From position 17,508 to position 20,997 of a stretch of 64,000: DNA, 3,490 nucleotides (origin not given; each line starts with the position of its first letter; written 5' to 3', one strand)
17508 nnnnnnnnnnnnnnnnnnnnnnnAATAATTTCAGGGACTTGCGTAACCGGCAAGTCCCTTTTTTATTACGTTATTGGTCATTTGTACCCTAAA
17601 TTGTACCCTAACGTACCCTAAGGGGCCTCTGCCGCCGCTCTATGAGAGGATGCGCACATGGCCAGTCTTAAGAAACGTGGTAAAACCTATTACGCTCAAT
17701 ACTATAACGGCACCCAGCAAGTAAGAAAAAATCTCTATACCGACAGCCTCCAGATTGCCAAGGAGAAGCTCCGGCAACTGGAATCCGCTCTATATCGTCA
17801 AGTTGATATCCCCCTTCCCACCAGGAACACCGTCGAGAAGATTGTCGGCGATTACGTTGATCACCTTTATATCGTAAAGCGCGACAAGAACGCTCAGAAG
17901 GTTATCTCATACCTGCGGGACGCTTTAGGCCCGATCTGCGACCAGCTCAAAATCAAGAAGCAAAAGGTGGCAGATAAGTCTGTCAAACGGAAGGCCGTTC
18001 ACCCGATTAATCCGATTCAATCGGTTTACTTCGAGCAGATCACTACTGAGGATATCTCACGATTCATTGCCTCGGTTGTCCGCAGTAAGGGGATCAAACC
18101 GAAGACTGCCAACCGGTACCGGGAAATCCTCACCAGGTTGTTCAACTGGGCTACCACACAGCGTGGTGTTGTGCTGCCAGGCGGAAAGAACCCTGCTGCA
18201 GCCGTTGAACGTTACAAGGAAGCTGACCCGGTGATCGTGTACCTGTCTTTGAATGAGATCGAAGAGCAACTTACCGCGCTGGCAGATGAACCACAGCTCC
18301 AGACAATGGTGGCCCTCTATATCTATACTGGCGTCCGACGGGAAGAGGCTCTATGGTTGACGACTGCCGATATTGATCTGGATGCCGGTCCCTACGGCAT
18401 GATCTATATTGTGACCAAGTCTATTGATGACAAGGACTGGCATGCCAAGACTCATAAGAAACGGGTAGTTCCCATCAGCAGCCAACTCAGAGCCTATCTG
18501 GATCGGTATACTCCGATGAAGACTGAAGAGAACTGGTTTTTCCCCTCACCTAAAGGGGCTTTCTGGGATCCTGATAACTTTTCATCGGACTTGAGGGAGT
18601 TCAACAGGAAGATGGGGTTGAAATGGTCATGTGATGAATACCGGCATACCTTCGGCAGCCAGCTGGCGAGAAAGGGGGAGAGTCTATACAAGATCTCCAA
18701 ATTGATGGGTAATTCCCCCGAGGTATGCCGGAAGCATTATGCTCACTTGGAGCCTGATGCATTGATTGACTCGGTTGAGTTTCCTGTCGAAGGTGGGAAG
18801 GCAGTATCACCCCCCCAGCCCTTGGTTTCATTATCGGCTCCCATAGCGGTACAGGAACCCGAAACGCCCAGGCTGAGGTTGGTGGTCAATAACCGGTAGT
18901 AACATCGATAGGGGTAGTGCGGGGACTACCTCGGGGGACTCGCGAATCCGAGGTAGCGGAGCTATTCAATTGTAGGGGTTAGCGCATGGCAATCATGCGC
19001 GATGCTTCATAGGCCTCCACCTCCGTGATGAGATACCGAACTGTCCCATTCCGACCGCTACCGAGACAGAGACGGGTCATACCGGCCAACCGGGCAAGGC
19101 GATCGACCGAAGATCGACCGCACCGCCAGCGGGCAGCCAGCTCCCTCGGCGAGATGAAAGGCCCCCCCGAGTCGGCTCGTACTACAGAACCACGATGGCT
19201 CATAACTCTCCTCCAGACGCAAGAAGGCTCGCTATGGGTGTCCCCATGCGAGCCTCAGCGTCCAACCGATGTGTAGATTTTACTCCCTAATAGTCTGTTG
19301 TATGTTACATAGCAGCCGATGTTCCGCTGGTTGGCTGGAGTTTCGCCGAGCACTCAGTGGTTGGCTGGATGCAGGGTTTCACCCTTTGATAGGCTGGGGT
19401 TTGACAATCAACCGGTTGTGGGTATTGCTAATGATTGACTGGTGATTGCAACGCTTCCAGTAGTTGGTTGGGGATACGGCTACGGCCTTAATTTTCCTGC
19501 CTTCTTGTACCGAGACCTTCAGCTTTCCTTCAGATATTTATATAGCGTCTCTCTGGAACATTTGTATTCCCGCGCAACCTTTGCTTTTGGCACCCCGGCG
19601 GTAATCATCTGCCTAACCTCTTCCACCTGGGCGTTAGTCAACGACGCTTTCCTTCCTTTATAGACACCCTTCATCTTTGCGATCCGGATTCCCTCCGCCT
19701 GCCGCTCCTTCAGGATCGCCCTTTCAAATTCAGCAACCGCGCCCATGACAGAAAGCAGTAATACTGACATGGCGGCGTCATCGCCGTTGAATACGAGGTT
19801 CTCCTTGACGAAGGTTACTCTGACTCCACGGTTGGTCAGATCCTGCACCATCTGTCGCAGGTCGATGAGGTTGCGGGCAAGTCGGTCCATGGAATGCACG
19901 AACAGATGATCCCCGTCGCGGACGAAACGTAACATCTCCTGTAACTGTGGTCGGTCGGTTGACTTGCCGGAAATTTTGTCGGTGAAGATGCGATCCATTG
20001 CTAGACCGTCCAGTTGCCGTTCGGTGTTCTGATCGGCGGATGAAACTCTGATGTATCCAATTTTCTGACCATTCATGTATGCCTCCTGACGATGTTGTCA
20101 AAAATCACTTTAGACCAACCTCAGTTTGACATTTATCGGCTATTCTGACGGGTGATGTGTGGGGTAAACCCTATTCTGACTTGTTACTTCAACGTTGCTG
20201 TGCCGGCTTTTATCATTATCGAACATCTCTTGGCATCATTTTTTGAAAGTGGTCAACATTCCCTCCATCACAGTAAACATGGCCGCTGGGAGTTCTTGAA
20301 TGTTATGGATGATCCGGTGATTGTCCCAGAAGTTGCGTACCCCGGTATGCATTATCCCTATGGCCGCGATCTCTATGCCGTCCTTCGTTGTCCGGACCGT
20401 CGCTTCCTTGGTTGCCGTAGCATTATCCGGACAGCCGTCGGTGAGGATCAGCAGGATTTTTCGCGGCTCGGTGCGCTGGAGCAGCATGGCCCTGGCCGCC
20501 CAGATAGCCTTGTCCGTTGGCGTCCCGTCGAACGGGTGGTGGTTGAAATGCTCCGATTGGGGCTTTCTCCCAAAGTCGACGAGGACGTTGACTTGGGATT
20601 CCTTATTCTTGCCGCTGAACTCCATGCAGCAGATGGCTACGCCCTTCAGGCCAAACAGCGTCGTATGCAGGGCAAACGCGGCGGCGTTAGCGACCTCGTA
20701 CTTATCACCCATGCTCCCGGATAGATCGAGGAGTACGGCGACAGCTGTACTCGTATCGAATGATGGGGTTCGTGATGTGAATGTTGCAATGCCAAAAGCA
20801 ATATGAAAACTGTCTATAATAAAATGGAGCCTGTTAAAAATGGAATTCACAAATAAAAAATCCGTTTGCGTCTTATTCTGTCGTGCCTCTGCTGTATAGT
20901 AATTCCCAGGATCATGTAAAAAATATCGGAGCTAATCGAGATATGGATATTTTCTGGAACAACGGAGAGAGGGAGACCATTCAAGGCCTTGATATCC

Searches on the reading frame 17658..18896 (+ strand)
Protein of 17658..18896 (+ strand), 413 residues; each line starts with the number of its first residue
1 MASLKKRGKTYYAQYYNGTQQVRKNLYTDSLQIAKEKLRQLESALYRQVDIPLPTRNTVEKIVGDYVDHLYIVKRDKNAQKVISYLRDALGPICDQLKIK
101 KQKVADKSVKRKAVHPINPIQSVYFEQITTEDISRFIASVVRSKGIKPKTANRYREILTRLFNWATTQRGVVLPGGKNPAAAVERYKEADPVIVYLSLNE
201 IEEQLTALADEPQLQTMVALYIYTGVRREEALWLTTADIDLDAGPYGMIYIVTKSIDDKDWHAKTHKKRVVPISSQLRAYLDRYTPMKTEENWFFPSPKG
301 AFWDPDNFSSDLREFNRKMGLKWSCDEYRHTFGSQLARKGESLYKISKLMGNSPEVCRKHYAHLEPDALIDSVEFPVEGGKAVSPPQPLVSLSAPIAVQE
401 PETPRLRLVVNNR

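Call 16: search_protein_families(library=pfam, proteins=[window:17658-18896:+], max_evalue=0.01)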
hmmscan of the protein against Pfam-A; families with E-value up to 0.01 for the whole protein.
window:17658-18896:+ (413 aa): 3 families
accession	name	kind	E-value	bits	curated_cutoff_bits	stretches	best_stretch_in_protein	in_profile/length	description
PF00589.27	Phage_integrase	-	4.9e-16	59.4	27.1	1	199-365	6-169/172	Phage integrase family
PF13495.12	Phage_int_SAM_4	-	0.003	18.3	27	1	124-166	37-79/85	Phage integrase, N-terminal SAM-like domain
PF22022.2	Phage_int_M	-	0.005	17.5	27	0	116-168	31-82/96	Phage integrase central domain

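Call 17: search_protein_families(library=padloc, proteins=[window:17658-18896:+], max_evalue=0.01)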
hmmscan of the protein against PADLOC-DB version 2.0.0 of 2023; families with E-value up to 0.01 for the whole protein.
window:17658-18896:+ (413 aa): 0 families

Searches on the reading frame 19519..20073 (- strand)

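Call 16: search_protein_families(library=pfam, proteins=[window:19519-20073:-], max_evalue=0.01)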
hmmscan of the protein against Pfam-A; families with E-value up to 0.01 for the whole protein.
window:19519-20073:- (184 aa): 2 families
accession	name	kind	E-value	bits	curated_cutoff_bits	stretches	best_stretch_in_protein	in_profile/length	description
PF00239.26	Resolvase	-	2e-35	122.5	23.3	1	5-137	2-144/145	Resolvase, N terminal domain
PF02796.21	HTH_7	-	9.9e-13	48.4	23.8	1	140-183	1-44/45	Helix-turn-helix domain of resolvase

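Call 17: search_protein_families(library=padloc, proteins=[window:19519-20073:-], max_evalue=0.01)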
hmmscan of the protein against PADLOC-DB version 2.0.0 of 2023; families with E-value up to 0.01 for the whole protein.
window:19519-20073:- (184 aa): 0 families

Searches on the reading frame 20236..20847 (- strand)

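Call 16: search_protein_families(library=pfam, proteins=[window:20236-20847:-], max_evalue=0.01)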
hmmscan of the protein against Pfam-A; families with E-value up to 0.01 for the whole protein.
window:20236-20847:- (203 aa): 4 families
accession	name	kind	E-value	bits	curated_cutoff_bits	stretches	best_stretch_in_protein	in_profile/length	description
PF11775.14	CobT_C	-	1.1e-10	42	21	1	116-193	123-213/220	Cobalamin biosynthesis protein CobT VWA domain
PF00092.34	VWA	-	6e-06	27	23.8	1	36-193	2-162/174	von Willebrand factor type A domain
PF13519.12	VWA_2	-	0.00013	23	27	1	36-138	1-106/107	von Willebrand factor type A domain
PF07002.22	Copine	-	0.0059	16.5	27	1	117-165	98-145/218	Copine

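Call 17: search_protein_families(library=padloc, proteins=[window:20236-20847:-], max_evalue=0.01)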
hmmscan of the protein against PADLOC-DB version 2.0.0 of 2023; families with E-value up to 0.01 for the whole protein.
window:20236-20847:- (203 aa): 0 families
